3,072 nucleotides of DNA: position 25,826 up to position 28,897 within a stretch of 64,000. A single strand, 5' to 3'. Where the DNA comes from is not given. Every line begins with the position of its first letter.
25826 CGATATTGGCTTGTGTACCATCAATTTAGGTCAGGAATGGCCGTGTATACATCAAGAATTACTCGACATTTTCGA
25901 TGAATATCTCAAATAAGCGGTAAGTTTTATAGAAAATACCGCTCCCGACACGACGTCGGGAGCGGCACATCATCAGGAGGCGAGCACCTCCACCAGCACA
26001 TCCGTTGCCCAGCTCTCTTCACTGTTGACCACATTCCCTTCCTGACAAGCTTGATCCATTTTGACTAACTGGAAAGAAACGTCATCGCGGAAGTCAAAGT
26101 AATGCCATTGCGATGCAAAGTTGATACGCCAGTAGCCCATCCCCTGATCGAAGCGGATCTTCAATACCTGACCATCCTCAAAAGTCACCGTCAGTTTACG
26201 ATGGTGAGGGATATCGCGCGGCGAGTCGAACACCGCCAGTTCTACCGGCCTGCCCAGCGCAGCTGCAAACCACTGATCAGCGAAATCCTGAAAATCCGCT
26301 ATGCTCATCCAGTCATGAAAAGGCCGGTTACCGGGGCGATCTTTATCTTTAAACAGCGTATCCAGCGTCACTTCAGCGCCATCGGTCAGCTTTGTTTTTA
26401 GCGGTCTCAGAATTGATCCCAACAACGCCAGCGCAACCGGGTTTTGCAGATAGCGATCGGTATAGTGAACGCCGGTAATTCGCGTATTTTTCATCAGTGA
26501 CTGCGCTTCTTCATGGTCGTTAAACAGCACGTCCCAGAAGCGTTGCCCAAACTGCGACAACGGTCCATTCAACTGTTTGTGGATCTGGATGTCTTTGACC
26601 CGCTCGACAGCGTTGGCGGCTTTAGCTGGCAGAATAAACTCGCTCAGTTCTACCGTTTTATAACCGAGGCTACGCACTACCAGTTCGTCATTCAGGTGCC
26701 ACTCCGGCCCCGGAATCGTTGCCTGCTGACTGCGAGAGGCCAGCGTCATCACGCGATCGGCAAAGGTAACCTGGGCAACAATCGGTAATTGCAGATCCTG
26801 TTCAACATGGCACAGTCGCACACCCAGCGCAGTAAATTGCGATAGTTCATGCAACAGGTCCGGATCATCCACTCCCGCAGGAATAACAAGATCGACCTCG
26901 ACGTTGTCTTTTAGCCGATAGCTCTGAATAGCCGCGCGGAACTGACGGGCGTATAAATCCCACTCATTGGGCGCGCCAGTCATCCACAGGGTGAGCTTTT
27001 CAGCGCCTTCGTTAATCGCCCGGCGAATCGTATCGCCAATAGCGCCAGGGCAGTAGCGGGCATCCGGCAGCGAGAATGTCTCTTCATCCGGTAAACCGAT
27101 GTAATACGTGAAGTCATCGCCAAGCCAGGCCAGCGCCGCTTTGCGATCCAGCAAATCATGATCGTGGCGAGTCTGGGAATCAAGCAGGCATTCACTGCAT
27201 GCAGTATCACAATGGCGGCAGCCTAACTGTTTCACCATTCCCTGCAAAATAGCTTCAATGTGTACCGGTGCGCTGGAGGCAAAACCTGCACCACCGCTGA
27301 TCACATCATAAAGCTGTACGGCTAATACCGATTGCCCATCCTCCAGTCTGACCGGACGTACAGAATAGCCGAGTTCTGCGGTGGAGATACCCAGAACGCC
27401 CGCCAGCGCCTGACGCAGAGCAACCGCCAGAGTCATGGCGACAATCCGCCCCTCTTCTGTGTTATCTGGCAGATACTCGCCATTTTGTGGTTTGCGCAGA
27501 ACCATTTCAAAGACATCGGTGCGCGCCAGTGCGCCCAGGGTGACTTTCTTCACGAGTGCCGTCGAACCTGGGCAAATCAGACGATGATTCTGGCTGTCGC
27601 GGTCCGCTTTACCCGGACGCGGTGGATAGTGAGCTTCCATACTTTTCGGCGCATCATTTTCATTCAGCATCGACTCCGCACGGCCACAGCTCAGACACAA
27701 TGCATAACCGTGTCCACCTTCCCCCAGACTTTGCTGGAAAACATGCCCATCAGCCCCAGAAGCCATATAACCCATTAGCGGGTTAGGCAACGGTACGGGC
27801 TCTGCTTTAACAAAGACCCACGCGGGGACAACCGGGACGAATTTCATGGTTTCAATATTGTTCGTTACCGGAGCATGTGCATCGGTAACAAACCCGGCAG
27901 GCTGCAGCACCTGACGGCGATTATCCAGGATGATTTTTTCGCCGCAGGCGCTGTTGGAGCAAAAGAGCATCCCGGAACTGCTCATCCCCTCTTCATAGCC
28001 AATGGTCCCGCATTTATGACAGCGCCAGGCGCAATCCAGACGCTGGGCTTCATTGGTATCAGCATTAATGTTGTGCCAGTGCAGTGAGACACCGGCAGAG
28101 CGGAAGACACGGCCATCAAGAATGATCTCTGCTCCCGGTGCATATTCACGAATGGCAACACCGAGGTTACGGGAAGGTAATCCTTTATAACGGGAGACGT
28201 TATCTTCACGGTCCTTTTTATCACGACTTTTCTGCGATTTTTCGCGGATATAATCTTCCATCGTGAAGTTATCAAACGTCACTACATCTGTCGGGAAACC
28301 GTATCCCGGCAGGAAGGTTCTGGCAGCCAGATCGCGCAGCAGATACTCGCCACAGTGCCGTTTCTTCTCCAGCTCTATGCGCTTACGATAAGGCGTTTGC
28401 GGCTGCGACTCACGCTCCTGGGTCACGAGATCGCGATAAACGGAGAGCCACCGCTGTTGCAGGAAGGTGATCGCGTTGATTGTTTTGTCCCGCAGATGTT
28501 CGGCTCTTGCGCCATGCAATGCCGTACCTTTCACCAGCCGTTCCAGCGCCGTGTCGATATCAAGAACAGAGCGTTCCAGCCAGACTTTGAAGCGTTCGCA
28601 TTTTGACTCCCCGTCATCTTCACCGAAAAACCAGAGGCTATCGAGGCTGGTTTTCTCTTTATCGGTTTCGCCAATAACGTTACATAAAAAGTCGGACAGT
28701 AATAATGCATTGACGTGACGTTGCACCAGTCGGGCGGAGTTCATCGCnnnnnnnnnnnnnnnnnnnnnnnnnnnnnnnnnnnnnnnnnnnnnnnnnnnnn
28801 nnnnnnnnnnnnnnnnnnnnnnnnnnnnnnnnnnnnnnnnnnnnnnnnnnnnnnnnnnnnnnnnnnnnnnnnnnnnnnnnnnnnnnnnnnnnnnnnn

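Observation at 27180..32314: Helicase core split by a ~800-aa insertion carrying a zinc-ribbon-like module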

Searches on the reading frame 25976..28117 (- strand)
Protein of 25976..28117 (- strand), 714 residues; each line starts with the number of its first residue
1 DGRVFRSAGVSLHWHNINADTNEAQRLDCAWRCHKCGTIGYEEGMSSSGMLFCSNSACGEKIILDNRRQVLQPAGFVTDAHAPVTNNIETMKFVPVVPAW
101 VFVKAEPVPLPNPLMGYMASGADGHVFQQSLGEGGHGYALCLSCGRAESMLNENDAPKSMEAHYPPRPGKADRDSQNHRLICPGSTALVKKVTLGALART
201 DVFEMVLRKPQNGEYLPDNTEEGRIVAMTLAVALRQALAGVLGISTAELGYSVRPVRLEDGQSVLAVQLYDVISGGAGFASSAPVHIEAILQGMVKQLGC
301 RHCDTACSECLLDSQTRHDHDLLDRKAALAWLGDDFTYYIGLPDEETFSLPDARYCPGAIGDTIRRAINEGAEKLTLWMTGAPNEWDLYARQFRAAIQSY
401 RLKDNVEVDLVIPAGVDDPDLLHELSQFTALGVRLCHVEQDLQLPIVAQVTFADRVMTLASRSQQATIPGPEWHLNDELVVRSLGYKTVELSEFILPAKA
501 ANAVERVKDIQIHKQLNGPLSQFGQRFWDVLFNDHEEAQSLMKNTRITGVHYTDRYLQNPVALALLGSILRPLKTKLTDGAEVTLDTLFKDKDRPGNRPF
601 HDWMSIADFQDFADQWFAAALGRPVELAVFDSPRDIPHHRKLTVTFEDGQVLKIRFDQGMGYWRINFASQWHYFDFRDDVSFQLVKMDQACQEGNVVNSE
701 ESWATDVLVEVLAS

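Call 74: search_solved_structures(query=window:25976-28117:-, max_evalue=1e-20, show_alignments=1)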
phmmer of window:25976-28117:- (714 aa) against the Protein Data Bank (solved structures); distinct sequences matched with E-value up to 1e-20: 1.
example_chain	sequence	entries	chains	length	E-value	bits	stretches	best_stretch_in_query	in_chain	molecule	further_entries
9tu7_Y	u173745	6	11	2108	6.7e-62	212.9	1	2-682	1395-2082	DEAD/DEAH box helicase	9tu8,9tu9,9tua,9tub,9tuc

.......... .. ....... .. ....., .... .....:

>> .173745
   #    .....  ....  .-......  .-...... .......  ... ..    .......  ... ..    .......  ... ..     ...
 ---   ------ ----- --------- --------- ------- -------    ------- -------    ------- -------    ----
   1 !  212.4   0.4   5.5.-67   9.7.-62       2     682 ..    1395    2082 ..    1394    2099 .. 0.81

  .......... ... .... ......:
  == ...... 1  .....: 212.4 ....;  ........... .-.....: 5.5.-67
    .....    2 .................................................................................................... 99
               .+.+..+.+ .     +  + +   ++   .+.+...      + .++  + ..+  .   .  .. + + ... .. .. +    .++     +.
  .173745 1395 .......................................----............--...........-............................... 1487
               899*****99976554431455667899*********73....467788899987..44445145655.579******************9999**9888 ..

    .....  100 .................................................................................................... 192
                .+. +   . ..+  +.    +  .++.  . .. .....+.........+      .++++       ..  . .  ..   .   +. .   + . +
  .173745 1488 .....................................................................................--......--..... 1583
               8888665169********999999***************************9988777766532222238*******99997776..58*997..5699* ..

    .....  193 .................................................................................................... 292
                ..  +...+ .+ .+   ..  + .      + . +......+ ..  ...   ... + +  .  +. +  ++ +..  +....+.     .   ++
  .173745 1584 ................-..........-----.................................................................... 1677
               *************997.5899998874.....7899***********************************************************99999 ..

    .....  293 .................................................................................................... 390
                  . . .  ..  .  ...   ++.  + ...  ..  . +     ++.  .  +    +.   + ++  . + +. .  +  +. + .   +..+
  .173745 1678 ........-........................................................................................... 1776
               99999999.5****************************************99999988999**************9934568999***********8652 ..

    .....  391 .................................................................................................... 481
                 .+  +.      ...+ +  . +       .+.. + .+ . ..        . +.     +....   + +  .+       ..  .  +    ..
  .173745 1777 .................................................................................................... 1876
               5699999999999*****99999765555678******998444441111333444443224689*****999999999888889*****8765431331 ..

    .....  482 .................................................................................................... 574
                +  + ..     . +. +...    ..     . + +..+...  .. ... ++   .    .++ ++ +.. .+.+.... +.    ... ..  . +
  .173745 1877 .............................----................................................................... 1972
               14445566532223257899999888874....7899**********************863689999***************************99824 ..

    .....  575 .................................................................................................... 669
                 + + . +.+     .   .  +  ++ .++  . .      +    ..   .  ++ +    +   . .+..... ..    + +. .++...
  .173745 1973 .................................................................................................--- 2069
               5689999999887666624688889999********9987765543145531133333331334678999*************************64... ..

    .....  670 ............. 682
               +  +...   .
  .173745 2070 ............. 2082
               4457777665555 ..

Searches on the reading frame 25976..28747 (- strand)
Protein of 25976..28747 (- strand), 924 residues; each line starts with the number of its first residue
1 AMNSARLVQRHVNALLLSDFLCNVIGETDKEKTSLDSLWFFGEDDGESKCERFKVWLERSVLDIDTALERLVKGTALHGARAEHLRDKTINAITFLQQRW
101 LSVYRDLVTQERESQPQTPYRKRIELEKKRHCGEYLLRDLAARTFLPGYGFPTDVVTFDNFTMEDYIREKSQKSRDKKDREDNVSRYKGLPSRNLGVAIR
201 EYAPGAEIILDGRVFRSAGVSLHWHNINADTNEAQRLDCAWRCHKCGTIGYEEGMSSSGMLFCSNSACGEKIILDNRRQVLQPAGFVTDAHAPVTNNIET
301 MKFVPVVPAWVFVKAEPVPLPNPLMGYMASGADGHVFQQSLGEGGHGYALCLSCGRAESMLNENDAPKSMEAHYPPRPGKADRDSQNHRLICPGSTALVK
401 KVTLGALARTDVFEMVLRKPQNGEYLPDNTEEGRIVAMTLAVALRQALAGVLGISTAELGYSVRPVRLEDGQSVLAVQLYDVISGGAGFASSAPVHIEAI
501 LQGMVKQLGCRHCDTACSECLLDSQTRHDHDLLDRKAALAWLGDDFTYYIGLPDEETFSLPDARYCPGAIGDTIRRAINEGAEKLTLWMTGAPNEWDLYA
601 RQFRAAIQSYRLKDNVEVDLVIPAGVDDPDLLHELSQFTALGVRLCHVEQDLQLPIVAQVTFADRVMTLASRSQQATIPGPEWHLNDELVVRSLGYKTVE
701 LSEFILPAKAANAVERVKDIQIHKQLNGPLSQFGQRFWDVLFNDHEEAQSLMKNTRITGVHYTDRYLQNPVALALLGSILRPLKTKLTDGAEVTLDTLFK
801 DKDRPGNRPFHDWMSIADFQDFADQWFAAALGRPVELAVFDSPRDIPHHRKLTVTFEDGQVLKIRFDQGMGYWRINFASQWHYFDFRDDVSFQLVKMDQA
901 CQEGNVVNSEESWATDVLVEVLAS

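Call 44: profile_search(protein=window:25976-28747:-)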
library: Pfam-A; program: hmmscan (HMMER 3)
A. the first sequence (924 residues): domains with independent E <= 10: 1; with E <= 0.001: 1
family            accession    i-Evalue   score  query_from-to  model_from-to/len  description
MZB               PF09369.15    6.2e-09    36.9     441-521         2-80/80  MrfA Zn-binding domain

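Call 62: predict_structure(alignment_id=A3)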
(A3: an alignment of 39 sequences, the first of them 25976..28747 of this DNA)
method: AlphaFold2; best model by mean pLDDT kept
length: 924 residues; sequences in the alignment: 39
mean_pLDDT: 85.5   pTM: 0.71
mean pLDDT of the five models: 85.5, 85.0, 84.1, 84.0, 82.9
residues with pLDDT >= 90: 402; 70-90: 434; 50-70: 68; < 50: 20
segments of 3 or more residues with pLDDT < 50: 177-188, 225-232
pLDDT, mean of each block of 10 residues (from residue 1): 73 93 71 76 77 92 91 81 91 90 86 78 77 83 76 72 74 53 45 81 88 87 54 68 88 69 83 90 85 80 84 89 93 90 92 89 88 81 74 83 90 94 92 95 95 88 89 92 81 90 95 90 87 94 91 91 88 86 94 85 86 93 87 86 92 92 95 90 82 93 83 68 90 94 91 94 93 95 94 95 87 94 95 94 82 94 88 81 86 92 84 78 73
secondary structure, 60 per line:
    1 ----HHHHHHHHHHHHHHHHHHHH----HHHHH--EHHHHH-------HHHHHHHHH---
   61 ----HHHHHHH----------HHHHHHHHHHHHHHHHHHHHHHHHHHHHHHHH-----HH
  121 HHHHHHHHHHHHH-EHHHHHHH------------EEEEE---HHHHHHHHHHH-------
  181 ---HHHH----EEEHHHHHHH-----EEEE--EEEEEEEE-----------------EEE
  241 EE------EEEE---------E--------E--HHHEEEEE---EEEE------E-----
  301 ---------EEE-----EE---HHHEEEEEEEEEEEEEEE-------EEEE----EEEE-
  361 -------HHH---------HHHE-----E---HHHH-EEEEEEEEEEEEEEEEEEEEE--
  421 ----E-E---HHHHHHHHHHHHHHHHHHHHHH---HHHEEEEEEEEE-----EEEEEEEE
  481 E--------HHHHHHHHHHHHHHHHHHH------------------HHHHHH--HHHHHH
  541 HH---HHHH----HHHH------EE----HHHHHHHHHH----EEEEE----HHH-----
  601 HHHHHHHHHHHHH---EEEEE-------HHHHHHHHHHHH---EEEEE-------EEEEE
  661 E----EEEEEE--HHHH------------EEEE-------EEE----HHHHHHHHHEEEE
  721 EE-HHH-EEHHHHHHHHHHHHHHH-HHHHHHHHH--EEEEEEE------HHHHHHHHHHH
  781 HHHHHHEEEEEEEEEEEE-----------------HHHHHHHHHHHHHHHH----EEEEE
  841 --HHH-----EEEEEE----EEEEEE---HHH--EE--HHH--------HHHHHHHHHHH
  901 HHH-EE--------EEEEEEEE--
elements in order (helices of 4 or more, strands of 3 or more residues): H5-24 H29-33 H37-41 H49-57 H65-71 H82-113 H119-133 H136-142 E155-159 H163-173 H184-187 E192-194 H195-201 E207-210 E213-220 E238-242 E249-252 E277-281 E285-288 E310-312 E326-340 E348-351 E356-359 H393-396 E398-418 H431-452 E459-467 E473-481 H490-508 H527-532 H535-542 H546-549 H554-557 H570-579 E584-588 H601-613 E617-621 H629-640 E644-648 E656-661 E666-671 H674-677 E690-693 E701-703 H708-716 E717-722 H730-744 H746-754 E757-763 H770-786 E787-798 H816-831 E836-840 E851-856 E861-866 H890-903 E915-922
